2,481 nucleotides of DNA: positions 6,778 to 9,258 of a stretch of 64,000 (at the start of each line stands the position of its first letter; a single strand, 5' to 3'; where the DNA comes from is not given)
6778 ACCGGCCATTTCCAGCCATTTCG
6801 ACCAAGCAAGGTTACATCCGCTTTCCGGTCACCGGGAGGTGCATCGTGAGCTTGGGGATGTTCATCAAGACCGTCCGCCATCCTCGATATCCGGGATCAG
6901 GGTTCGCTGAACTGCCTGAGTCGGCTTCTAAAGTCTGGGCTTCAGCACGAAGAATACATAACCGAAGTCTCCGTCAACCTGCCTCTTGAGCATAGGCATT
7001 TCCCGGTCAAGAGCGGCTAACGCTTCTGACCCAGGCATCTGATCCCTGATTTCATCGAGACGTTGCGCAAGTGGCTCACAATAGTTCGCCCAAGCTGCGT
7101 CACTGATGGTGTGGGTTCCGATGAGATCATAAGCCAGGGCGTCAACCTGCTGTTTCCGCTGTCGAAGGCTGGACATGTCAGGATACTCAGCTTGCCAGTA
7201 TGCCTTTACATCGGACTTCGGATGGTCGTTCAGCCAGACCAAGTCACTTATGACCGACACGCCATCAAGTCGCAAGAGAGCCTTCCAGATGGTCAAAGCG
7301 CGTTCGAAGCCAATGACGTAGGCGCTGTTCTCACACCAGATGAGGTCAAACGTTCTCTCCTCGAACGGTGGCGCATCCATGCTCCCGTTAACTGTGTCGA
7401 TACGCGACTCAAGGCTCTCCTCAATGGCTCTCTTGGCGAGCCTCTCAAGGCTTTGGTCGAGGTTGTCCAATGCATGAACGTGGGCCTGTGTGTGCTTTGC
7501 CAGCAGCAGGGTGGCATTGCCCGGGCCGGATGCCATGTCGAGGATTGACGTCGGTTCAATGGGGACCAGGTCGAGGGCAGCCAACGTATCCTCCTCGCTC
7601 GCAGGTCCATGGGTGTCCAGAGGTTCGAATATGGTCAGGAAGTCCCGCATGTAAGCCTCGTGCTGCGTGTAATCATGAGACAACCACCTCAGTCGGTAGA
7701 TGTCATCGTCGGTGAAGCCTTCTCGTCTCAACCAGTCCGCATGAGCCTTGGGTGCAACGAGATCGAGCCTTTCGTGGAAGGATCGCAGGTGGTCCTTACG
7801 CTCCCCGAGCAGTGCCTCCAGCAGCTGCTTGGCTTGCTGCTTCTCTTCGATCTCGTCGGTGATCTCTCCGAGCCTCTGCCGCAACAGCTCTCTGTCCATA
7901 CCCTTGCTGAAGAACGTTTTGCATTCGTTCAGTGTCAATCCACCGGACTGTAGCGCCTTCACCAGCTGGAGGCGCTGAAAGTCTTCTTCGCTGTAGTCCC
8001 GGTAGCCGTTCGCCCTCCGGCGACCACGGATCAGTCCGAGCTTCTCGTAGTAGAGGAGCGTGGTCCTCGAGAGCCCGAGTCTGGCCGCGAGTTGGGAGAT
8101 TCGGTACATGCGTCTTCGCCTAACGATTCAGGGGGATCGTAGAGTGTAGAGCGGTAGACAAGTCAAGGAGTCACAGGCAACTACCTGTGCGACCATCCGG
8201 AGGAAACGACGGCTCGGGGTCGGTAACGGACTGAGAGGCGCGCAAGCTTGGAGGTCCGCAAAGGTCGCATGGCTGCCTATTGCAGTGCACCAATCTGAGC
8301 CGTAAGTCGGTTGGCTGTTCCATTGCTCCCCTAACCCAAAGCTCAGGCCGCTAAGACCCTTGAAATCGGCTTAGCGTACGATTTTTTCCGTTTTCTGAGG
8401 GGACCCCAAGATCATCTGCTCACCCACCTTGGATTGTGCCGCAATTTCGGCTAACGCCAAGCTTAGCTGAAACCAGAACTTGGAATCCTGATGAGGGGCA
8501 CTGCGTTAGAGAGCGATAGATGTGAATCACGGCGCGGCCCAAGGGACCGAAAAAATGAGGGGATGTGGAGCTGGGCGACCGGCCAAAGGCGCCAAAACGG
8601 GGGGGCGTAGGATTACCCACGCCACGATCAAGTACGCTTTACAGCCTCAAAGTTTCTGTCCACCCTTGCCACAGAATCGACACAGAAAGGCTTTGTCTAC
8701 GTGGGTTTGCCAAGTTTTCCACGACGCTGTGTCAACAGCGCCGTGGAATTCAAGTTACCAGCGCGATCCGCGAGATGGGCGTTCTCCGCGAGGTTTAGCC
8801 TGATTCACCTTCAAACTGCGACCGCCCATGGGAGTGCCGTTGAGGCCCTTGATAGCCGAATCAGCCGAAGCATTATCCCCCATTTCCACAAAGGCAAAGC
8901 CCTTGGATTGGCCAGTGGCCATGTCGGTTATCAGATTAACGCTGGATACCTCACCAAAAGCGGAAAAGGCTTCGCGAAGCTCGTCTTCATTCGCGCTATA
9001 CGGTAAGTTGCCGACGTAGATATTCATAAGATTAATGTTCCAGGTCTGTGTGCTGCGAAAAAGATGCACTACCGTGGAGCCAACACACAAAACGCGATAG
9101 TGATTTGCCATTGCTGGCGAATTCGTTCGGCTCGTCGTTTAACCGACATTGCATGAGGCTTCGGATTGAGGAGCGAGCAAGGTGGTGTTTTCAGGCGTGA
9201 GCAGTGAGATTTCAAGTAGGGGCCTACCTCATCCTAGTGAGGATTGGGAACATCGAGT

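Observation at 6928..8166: Transposon cargo: MerR-HTH fused to a class I SAM methyltransferase, with its own MerR-type 19-bp-spacer promoter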

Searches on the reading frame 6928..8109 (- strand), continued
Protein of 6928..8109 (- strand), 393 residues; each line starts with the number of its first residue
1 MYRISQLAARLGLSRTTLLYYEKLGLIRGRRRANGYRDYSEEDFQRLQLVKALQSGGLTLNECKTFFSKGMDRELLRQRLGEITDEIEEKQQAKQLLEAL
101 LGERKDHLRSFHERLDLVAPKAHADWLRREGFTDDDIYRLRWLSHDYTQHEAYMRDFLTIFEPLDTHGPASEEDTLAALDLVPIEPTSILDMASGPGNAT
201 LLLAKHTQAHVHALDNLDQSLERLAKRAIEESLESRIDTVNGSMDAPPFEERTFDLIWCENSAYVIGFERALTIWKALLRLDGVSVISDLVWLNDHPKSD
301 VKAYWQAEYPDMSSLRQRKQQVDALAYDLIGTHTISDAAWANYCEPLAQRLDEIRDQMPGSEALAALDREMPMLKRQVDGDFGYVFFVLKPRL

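Call 36: search_protein_families(library=pfam, proteins=[L010:3115-3624:+], max_evalue=0.01)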
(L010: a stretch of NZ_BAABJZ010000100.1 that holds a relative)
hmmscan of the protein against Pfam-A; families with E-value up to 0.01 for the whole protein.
L010:3115-3624:+ (170 aa): 4 families
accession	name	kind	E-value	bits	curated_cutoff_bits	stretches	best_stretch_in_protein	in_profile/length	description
PF13508.13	Acetyltransf_7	-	7e-09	36.4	27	1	53-131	6-83/84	Acetyltransferase (GNAT) domain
PF13527.13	Acetyltransf_9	-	1.1e-08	35.6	25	1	3-131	2-125/127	Acetyltransferase (GNAT) domain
PF00583.31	Acetyltransf_1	-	3.8e-08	34.1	20.7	1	33-130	16-116/116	Acetyltransferase (GNAT) family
PF13673.13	Acetyltransf_10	-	0.0048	17.3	23.6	1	50-111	31-83/128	Acetyltransferase (GNAT) domain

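Call 46: search_solved_structures(query=window:6931-8109:-, max_evalue=1e-20, show_alignments=5)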
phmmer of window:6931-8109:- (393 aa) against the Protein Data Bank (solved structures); distinct sequences matched with E-value up to 1e-20: 5.
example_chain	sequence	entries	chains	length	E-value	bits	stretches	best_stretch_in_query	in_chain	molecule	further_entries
3t7r_A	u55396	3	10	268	5.6e-30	107.9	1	162-390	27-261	Putative methyltransferase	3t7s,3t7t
3e7p_A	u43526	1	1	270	5.9e-30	107.9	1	162-390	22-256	Putative methyltransferase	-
3kkz_A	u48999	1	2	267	8.1e-29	104.1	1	148-390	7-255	uncharacterized protein Q5LES9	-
3svz_A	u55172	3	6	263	7e-24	87.9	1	157-388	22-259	Putative methyltransferase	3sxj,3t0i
3f4k_A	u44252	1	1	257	7.8e-24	87.7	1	157-388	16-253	Putative methyltransferase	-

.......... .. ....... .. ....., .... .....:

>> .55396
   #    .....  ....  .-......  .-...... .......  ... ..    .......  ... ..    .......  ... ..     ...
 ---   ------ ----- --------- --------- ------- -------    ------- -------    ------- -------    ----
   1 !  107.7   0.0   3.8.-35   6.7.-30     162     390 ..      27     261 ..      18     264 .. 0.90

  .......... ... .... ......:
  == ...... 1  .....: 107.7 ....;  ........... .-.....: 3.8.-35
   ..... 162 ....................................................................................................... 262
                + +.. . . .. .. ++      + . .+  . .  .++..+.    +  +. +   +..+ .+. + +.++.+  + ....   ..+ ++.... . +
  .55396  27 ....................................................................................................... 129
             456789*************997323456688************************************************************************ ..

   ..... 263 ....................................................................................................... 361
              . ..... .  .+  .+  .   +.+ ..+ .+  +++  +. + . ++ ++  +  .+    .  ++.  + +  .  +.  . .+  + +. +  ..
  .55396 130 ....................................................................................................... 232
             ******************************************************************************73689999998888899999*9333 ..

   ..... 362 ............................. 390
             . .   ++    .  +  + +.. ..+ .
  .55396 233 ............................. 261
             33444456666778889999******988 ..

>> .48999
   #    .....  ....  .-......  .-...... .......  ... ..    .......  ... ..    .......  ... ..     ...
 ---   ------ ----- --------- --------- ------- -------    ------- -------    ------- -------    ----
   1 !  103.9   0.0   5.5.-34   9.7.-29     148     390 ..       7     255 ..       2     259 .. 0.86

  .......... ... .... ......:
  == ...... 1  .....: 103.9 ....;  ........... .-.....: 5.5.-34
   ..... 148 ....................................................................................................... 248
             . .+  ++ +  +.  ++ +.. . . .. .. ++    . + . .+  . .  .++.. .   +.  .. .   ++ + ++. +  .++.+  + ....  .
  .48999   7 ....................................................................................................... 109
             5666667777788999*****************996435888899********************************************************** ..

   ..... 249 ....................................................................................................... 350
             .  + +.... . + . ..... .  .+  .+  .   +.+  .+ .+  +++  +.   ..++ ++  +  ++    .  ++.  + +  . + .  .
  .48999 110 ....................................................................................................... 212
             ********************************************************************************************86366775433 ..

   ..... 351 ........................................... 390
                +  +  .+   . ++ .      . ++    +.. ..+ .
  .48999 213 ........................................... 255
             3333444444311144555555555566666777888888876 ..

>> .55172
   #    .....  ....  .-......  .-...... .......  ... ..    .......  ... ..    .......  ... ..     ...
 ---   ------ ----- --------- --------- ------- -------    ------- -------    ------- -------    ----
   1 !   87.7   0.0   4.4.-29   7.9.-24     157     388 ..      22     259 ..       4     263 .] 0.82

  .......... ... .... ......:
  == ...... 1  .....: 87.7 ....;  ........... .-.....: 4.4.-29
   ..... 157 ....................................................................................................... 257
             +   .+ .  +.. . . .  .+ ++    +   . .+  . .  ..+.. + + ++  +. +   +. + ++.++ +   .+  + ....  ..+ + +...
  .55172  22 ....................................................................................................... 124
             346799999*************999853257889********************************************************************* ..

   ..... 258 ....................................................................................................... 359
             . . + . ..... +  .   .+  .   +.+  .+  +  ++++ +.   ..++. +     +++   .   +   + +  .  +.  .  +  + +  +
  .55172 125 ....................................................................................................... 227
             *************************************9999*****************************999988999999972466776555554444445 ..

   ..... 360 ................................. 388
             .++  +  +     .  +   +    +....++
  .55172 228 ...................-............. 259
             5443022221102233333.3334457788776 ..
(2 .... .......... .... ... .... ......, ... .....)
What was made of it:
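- On BVU_3255/BT_2972-type small-molecule methyltransferases: The single sequence gives E 6e-30 to 8e-24 (call 46).
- Closest known: BVU_3255, BT_2972 and Q5LES9 methyltransferases of Bacteroides. Same: The GPGS, GxG, D, SM, 'DLIWSE..Y', 'S(E/D)..W' and 'FW..Y(P)' motifs are shared (call 46).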

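Call 53: find_related_loci(query=window:6931-8109:-, collection=metagenome_contigs, flank=8000)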
Query window:6931-8109:- (393 aa) in metagenome_contigs; peptide patterns used: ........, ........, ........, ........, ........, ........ (x = any residue, [..] = any of these).
95 stretches matched a pattern; 4 encode a relative of the query (tblastn E <= 1e-3); 4 distinct loci.
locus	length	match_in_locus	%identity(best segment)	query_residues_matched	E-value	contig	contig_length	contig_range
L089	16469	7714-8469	34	143-390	6e-39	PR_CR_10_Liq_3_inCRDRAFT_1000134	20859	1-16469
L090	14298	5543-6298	34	143-390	9e-39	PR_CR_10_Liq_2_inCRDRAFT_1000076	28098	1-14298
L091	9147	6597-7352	34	143-390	5e-38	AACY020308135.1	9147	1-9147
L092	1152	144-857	35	157-390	1e-37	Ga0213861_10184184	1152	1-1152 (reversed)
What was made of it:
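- Tried and rejected: The JGI metagenome scan found only 34-35% identical stand-alone methyltransferases (call 53).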

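Call 55: search_protein_families(library=padloc, proteins=[window:6931-8109:-], max_evalue=0.001)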
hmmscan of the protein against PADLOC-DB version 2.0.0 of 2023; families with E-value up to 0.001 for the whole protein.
window:6931-8109:- (393 aa): 2 families
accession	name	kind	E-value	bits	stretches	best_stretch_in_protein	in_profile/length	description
PDLC04134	mad2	-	5.2e-12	43.3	1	173-295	278-403/492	mads_2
PDLC04133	mad1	-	7.1e-10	37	1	2-48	6-51/60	mads_1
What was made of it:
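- PADLOC domain-level hits: the HTH to mad1 (E 7e-10) and aa 173-295 to mad2 (E 5e-12) (call 55). The mad2 match covers only 126 of 492 profile positions, which is the generic Rossmann core (call 55).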

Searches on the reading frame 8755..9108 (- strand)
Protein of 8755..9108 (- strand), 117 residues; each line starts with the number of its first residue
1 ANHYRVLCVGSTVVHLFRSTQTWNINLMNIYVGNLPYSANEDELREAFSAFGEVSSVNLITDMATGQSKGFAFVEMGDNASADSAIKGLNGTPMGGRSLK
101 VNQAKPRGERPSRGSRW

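Call 36: search_protein_families(library=pfam, proteins=[window:8755-9108:-], max_evalue=0.01)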
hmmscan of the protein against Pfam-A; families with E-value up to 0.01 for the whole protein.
window:8755-9108:- (117 aa): 3 families
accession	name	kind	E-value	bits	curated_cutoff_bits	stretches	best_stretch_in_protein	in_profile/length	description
PF00076.28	RRM_1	-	8.4e-25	86.9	20.7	1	30-100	1-70/70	RNA recognition motif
PF13893.12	RRM_5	-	3.3e-06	27.2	27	1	38-105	38-100/125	RNA recognition motif. (a.k.a. RRM, RBD, or RNP domain)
PF16367.11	RRM_7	-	0.0067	16.8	27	0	29-55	3-29/94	RNA recognition motif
